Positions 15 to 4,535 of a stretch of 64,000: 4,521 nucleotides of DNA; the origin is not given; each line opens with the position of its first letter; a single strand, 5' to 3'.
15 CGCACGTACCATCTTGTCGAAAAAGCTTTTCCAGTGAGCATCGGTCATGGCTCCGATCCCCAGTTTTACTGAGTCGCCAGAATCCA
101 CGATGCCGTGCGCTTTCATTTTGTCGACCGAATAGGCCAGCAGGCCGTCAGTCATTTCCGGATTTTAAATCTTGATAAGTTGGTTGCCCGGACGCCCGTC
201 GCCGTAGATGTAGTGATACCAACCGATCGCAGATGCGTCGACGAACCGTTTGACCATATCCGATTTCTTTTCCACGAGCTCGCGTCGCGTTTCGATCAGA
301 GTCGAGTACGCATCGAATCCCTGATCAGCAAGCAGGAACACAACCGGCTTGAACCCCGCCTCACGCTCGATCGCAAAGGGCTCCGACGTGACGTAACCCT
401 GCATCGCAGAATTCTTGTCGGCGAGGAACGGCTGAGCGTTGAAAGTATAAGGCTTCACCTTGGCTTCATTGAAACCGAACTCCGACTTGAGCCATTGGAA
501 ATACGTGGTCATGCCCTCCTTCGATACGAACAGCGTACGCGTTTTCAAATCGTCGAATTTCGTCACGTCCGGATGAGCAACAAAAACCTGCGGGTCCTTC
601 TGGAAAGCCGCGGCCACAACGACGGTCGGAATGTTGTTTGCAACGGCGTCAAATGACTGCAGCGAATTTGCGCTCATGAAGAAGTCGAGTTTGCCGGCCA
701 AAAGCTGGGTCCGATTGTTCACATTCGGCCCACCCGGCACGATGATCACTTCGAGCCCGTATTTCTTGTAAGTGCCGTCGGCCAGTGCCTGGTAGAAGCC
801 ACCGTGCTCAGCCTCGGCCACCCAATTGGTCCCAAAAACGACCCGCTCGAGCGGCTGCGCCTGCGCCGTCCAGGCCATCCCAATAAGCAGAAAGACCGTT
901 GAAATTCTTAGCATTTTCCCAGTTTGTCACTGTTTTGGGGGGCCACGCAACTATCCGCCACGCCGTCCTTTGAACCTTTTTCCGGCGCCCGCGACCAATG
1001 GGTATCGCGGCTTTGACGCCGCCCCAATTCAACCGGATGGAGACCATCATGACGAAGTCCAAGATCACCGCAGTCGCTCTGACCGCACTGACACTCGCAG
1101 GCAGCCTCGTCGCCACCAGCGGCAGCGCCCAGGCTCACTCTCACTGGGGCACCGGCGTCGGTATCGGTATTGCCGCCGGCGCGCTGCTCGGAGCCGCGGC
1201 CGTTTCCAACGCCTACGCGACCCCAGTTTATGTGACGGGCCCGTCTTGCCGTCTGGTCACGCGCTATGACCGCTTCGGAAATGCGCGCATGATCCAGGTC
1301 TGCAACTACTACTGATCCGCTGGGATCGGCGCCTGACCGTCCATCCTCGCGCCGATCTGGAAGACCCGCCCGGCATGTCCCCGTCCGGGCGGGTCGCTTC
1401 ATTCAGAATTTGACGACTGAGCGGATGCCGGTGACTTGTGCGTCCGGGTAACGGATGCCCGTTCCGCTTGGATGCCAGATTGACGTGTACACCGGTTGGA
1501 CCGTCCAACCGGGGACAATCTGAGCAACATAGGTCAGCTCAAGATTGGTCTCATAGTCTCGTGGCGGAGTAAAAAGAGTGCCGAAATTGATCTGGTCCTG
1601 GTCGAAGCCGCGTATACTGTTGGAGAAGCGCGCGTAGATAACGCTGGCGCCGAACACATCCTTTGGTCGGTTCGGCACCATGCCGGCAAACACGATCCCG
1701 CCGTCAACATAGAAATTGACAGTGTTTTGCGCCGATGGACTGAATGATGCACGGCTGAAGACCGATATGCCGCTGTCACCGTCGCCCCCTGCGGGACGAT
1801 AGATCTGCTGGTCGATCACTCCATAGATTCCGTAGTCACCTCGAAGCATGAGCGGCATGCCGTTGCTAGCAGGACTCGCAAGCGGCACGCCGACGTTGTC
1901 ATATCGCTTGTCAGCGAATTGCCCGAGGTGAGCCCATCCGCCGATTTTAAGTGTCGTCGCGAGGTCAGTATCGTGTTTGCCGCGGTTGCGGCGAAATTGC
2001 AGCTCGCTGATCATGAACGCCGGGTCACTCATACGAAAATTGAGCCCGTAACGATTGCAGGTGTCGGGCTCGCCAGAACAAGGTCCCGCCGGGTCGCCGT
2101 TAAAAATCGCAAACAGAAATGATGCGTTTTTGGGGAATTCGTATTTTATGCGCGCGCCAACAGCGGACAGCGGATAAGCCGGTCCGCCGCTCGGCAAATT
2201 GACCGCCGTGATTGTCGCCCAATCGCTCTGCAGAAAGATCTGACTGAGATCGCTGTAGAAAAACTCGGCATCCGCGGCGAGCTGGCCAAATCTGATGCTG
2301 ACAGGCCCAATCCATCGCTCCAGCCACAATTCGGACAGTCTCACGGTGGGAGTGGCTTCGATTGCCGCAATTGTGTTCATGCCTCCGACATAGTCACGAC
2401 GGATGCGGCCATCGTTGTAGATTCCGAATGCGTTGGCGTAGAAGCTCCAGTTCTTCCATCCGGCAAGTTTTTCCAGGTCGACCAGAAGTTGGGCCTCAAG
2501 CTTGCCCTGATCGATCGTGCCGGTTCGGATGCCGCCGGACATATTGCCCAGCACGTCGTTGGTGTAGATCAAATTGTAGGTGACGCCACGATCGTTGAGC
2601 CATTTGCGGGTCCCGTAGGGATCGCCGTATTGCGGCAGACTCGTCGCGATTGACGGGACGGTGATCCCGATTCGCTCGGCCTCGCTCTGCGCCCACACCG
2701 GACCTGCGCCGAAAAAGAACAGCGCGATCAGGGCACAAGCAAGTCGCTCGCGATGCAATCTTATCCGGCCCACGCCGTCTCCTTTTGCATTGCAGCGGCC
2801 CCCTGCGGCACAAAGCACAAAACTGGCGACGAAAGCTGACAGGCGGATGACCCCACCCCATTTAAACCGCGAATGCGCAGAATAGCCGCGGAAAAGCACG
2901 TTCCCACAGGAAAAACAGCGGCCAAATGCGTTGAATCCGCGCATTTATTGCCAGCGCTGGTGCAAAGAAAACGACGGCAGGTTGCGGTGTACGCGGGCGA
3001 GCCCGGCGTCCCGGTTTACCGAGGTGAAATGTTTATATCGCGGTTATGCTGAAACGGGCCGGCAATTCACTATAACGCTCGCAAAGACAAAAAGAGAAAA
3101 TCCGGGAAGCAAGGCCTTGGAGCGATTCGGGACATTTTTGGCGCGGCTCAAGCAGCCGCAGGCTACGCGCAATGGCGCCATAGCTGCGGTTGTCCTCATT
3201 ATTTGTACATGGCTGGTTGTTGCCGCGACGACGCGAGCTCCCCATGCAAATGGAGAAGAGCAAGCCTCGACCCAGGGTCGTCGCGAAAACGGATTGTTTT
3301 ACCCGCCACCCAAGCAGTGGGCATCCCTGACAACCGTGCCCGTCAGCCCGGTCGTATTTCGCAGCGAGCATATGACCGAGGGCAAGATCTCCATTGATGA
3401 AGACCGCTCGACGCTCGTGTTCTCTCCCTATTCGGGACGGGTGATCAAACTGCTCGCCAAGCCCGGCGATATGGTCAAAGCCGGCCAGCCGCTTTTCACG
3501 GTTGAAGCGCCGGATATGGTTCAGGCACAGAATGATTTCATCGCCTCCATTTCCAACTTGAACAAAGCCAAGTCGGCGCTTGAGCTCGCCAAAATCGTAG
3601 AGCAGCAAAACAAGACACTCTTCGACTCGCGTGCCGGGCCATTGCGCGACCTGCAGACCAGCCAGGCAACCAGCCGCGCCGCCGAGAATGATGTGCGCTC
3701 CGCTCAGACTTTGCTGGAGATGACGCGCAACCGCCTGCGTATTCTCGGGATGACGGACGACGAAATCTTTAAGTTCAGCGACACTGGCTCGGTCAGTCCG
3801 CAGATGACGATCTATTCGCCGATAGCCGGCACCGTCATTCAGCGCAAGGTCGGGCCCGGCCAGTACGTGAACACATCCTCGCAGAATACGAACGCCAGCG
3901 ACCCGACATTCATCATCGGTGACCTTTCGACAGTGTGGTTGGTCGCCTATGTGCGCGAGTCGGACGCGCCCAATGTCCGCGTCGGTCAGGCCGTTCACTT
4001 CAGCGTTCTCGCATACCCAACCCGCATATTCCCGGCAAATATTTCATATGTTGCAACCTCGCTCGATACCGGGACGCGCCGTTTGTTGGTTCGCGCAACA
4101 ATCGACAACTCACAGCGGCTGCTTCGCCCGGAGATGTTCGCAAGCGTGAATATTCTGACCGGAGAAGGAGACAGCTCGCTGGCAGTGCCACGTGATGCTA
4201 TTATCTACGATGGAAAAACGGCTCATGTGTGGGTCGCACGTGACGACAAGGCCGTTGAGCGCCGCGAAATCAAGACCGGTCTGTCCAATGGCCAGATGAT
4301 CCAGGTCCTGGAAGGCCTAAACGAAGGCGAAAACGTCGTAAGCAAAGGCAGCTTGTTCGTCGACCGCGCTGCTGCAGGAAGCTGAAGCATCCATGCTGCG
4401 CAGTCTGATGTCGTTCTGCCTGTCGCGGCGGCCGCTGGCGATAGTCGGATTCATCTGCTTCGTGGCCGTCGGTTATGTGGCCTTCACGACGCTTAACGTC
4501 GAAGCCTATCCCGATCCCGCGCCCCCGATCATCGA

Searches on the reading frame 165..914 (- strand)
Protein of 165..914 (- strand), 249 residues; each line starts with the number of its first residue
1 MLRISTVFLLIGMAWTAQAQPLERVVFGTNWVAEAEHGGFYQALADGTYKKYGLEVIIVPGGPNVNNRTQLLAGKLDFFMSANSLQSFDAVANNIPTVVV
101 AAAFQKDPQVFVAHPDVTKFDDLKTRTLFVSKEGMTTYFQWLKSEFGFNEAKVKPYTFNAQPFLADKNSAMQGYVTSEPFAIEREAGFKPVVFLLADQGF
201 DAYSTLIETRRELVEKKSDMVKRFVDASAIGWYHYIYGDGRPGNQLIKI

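Call 86: search_protein_families(library=pfam, proteins=[window:165-914:-], max_evalue=0.0001)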
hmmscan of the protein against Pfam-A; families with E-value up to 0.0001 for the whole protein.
window:165-914:- (249 aa): 1 family
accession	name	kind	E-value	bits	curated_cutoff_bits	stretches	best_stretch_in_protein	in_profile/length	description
PF09084.16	NMT1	-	1e-22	81.6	20.5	1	35-233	2-207/216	NMT1/THI5 like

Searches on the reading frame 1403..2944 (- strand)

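Call 50: search_protein_families(library=ncbifam, proteins=[window:1403-2944:-], max_evalue=1e-10)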
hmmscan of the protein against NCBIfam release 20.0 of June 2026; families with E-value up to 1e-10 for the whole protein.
window:1403-2944:- (513 aa): 0 families

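Call 82: search_protein_families(library=pfam, proteins=[window:1403-2944:-], max_evalue=0.00001)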
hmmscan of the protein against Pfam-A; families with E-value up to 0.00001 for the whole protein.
window:1403-2944:- (513 aa): 1 family
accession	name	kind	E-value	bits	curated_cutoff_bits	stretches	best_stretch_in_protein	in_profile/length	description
PF04966.18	OprB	-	1.2e-62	212.9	22.9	1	143-513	4-372/372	Carbohydrate-selective porin, OprB family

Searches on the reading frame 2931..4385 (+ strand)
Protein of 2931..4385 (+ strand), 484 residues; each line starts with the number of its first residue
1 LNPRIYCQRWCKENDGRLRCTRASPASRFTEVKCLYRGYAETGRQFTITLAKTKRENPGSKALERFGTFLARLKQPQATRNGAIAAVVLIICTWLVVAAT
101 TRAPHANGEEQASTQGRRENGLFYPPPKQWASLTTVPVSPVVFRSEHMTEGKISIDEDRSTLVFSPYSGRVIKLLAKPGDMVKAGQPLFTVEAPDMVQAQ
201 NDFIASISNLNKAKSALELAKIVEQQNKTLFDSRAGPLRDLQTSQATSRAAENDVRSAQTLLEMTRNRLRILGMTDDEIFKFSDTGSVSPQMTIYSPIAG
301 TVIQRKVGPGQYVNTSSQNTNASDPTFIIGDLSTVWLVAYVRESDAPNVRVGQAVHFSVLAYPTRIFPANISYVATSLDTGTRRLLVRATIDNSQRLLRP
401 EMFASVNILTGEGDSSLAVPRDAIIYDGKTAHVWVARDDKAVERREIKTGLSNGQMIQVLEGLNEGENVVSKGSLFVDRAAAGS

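Call 50: search_protein_families(library=ncbifam, proteins=[window:2931-4385:+], max_evalue=1e-10)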
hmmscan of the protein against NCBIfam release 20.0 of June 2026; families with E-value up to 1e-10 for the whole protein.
window:2931-4385:+ (484 aa): 11 families
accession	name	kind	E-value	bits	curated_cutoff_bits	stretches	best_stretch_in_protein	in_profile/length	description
TIGR01730.1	RND_mfp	subfamily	1.7e-47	162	94.9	2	291-474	134-310/322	efflux RND transporter periplasmic adaptor subunit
TIGR00999.1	8a0102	subfamily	3.3e-40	137.9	319.3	1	179-477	1-270/271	CzcB/NccB family metal efflux transporter periplasmic adaptor subunit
NF045680.1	DiMtlExpIhpB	equivalog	5e-26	91.5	450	1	294-477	140-314/326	divalent metal ion exporter adaptor subunit IhpB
NF007303.0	PRK09783.1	subfamily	1.3e-25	89.7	390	1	260-481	183-396/414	copper/silver efflux system membrane fusion protein CusB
NF008606.0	PRK11578.1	equivalog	7.4e-20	71.4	342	1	139-470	42-361/371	macrolide transporter subunit MacA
NF033138.2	RND-peri-MexC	equivalog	1.3e-16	60.7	625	1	372-474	257-360/375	MexC family multidrug efflux RND transporter periplasmic adaptor subunit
NF007132.1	PRK09578.1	equivalog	7.6e-16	57.8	512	0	377-472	267-362/396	MexX/AxyX family multidrug efflux RND transporter periplasmic adaptor subunit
NF008589.1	PRK11556.1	equivalog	8.9e-14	51.2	391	1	294-479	195-378/392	MdtA/MuxA family multidrug efflux RND transporter periplasmic adaptor subunit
TIGR00998.1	8a0101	subfamily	2.5e-13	49.7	390.8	0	293-367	206-274/334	EmrA/EmrK family multidrug efflux transporter periplasmic adaptor subunit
NF000272.2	OqxA_adapt_sub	exception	2.3e-11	43.3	835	0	373-473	266-366/391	multidrug efflux RND transporter periplasmic adaptor subunit OqxA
NF033834.1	RND_adapt_MexA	exception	3.5e-11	42.8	750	0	295-479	161-354/373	multidrug efflux RND transporter periplasmic adaptor subunit MexA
